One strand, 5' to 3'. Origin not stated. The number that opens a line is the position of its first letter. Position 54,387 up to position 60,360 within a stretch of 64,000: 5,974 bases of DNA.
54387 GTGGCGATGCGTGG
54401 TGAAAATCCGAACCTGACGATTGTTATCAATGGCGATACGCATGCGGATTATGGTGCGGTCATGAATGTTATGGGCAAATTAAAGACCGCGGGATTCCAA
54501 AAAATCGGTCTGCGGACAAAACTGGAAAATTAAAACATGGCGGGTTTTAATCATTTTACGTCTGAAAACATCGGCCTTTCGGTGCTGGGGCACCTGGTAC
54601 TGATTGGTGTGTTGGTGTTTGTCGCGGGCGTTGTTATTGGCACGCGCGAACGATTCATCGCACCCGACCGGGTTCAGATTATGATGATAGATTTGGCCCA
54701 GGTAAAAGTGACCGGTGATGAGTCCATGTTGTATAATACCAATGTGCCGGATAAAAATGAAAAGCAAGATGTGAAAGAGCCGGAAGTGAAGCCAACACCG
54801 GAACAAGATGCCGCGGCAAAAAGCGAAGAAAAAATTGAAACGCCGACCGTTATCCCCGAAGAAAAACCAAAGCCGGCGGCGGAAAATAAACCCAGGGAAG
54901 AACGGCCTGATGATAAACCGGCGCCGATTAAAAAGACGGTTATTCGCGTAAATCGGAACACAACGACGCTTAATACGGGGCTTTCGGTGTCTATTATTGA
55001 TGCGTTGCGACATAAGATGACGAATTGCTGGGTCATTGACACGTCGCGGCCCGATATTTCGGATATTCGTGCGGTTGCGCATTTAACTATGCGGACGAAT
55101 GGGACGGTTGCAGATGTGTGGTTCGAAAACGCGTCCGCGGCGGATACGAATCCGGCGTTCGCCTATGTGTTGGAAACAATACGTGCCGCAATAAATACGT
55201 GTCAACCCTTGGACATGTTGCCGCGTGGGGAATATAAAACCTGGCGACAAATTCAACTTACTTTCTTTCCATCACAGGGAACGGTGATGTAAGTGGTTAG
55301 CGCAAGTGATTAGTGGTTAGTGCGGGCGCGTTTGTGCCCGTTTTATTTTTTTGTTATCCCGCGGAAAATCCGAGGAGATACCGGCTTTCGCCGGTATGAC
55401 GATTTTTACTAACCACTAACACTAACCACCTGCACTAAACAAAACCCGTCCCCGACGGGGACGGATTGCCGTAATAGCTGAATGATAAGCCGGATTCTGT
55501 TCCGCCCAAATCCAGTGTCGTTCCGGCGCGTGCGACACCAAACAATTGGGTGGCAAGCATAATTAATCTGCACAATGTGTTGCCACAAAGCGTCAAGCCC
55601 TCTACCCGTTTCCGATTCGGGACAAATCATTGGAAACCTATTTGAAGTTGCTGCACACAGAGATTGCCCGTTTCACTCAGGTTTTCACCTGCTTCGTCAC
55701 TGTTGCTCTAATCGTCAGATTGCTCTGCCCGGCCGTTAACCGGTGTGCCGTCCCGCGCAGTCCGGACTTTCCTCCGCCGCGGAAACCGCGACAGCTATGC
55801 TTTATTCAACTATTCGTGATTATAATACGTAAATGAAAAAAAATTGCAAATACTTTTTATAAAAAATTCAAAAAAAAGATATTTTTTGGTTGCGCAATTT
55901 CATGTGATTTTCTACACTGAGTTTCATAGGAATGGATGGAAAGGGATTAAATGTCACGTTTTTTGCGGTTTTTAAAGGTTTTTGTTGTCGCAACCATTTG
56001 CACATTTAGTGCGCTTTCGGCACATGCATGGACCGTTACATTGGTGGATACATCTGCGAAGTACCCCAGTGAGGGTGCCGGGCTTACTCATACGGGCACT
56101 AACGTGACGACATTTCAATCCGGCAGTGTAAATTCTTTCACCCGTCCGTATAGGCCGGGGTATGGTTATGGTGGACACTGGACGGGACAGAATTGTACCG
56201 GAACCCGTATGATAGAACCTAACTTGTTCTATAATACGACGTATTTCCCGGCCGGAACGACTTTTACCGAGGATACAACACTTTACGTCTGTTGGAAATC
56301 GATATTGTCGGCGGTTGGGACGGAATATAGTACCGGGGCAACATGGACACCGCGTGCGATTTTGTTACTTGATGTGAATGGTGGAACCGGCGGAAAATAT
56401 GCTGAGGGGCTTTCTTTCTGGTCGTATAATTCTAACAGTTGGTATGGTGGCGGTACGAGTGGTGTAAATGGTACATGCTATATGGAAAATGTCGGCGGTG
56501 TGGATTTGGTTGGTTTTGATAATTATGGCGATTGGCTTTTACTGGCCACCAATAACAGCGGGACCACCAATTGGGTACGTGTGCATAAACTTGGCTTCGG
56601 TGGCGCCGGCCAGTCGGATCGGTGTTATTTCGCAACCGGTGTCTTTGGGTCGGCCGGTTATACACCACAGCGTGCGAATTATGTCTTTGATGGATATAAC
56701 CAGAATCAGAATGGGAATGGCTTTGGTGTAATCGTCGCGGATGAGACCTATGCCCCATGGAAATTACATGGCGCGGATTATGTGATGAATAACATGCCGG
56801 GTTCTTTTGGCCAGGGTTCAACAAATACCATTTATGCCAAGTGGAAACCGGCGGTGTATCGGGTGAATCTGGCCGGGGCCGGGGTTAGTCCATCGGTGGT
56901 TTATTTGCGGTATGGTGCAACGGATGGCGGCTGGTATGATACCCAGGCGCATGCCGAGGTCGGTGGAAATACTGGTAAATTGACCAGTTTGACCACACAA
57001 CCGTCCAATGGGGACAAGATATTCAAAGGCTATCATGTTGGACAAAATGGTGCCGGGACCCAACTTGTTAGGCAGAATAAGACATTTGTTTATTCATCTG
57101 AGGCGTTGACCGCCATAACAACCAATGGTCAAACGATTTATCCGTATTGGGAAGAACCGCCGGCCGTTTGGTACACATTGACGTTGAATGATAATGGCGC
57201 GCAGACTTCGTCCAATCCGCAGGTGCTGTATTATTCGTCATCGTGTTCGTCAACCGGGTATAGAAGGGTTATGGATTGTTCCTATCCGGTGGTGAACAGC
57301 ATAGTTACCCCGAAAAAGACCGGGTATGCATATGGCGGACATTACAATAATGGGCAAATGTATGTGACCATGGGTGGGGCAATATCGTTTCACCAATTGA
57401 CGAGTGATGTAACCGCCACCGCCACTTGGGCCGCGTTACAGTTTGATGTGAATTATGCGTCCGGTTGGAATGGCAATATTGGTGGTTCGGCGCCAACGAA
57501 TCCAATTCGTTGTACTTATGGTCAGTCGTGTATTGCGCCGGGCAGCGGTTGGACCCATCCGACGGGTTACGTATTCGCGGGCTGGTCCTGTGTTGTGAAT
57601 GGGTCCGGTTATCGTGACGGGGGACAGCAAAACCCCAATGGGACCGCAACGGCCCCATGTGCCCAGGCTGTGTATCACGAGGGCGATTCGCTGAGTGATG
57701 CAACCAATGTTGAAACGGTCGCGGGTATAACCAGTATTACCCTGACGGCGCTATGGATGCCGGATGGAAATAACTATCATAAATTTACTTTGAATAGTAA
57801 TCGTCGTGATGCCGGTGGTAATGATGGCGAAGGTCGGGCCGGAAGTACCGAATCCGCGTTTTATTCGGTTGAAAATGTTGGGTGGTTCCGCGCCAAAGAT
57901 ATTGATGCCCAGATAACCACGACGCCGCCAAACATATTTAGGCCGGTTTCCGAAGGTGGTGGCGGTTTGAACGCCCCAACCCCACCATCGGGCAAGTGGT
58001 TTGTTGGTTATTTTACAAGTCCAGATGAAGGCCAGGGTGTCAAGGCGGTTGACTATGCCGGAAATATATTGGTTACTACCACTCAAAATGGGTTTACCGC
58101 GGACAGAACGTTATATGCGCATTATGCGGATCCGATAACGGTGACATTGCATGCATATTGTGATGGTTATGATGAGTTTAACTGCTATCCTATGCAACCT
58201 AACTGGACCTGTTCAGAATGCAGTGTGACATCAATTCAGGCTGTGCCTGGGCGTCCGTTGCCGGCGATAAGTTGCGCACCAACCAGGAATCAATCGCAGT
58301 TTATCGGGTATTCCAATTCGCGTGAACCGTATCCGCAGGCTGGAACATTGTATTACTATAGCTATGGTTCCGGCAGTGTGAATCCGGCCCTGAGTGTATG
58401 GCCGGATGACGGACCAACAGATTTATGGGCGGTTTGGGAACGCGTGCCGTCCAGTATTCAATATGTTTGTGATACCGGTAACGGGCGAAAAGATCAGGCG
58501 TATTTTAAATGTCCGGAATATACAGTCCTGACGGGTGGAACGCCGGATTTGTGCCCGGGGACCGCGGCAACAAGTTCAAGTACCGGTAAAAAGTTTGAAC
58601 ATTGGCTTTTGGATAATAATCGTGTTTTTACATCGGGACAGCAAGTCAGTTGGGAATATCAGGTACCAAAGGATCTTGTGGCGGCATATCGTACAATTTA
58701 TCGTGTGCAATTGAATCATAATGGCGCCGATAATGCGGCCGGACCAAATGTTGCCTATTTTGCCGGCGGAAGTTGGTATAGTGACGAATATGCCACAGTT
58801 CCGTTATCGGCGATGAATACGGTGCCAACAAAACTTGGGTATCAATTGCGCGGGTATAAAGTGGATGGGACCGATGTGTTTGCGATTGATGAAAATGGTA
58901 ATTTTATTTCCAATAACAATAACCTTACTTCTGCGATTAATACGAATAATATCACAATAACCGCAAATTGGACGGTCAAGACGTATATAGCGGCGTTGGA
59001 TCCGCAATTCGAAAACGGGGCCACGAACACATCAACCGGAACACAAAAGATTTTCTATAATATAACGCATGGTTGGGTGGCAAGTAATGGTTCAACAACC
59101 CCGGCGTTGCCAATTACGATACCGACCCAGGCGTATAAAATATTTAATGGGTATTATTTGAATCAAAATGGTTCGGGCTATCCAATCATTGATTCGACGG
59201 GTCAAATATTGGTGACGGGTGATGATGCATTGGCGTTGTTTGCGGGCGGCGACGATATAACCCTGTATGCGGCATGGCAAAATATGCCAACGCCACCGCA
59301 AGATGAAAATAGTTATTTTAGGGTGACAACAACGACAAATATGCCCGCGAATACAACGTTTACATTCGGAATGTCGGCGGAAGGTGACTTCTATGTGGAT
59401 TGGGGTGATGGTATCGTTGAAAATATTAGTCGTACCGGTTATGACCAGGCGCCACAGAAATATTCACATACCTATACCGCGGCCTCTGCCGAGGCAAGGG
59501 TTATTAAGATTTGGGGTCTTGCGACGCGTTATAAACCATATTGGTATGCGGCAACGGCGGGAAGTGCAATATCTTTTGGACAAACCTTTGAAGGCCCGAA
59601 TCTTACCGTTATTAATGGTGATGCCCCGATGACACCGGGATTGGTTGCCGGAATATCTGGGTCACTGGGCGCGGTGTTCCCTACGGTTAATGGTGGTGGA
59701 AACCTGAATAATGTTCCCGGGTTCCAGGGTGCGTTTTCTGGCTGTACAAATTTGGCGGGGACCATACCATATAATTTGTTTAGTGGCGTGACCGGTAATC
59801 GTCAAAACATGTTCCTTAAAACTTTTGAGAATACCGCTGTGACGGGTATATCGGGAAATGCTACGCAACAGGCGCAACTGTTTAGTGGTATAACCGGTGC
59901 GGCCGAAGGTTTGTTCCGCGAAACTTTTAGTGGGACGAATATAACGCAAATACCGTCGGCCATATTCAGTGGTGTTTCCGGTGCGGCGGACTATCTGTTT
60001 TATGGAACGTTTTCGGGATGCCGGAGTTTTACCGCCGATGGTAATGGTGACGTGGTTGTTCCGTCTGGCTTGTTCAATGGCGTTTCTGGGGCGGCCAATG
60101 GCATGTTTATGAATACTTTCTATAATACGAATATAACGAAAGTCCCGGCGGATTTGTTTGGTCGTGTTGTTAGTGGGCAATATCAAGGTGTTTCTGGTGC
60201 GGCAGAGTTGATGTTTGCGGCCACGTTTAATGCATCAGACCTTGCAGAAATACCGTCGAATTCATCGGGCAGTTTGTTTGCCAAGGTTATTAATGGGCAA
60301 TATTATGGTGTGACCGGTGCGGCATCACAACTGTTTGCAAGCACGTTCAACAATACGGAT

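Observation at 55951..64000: Giant (more than 2,683-codon) secreted repeat-protein gene missing from the supplied ORF track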

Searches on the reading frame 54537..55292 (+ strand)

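Call 11: search_protein_families(library=ncbifam, proteins=[window:54537-55292:+], max_evalue=0.00001)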
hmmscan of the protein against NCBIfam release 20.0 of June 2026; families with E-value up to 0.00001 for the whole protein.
window:54537-55292:+ (251 aa): 1 family
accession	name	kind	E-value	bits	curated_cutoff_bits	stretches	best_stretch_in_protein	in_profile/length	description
NF008082.0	PRK10819.1-3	equivalog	4.3e-06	26.7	265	1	28-143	26-138/242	TonB system transport protein TonB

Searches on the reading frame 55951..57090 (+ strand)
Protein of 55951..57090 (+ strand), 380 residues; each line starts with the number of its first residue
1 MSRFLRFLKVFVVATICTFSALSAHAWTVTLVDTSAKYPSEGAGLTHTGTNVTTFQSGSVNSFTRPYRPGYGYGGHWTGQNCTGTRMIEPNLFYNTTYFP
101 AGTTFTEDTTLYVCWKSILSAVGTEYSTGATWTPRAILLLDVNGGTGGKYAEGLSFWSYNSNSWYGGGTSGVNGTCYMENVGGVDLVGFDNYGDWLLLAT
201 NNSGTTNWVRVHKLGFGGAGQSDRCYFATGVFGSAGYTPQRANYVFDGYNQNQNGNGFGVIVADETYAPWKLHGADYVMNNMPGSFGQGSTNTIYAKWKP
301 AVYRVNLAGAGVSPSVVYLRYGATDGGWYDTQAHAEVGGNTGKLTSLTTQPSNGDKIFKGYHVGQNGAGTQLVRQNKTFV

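Call 24: search_protein_families(library=pfam, proteins=[window:55951-57090:+], max_evalue=1)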
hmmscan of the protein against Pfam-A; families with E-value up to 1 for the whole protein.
window:55951-57090:+ (380 aa): 0 families

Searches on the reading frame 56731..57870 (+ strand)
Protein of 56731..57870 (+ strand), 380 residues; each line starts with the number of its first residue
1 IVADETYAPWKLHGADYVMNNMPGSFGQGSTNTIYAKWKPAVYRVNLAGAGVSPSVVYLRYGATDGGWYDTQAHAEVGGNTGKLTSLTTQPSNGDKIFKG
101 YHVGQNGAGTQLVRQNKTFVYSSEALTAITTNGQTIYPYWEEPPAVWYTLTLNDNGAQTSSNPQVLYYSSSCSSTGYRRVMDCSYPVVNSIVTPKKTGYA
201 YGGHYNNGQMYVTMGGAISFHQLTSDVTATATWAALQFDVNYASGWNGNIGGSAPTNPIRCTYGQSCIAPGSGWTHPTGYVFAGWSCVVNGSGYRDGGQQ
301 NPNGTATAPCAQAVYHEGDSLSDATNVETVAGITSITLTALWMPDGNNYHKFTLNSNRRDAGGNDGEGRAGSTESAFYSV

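Call 24: search_protein_families(library=pfam, proteins=[window:56731-57870:+], max_evalue=1)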
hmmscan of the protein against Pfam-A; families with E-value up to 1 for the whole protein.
window:56731-57870:+ (380 aa): 1 family
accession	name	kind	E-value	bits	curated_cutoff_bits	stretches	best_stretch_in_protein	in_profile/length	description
PF09479.16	Flg_new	-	0.18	12.4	27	1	249-290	8-43/65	Listeria-Bacteroides repeat domain (List_Bact_rpt)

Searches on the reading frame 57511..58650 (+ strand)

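Call 24: search_protein_families(library=pfam, proteins=[window:57511-58650:+], max_evalue=1)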
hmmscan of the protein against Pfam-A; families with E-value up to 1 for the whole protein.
window:57511-58650:+ (380 aa): 1 family
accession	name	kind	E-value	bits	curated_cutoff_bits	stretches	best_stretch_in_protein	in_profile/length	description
PF09479.16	Flg_new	-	0.69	10.5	27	0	16-30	29-43/65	Listeria-Bacteroides repeat domain (List_Bact_rpt)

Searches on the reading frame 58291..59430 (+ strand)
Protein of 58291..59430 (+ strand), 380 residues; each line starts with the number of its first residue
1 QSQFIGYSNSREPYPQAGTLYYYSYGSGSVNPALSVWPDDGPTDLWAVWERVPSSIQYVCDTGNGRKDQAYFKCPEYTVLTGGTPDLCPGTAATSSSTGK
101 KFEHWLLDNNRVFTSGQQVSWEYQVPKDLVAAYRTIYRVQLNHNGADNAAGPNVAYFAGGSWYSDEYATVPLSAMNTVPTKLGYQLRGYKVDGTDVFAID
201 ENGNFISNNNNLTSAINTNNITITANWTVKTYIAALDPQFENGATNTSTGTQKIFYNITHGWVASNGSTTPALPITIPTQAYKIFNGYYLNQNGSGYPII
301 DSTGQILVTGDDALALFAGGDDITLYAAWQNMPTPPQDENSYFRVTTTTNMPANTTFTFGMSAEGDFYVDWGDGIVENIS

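Call 24: search_protein_families(library=pfam, proteins=[window:58291-59430:+], max_evalue=1)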
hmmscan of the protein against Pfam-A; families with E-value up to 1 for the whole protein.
window:58291-59430:+ (380 aa): 1 family
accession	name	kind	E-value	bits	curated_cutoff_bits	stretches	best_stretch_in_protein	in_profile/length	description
PF22335.1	Cas10-Cmr2_palm2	-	0.035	14.7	27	1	310-361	49-99/133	Cas10/Cmr2, second palm domain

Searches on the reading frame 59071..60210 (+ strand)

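Call 24: search_protein_families(library=pfam, proteins=[window:59071-60210:+], max_evalue=1)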
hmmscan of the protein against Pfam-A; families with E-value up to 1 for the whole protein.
window:59071-60210:+ (380 aa): 2 families
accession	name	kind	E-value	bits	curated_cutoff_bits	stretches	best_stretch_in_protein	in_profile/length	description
PF22335.1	Cas10-Cmr2_palm2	-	0.037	14.6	27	1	50-101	49-99/133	Cas10/Cmr2, second palm domain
PF19847.4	DUF6322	-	0.047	14.7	30.6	1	126-180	27-81/100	Family of unknown function (DUF6322)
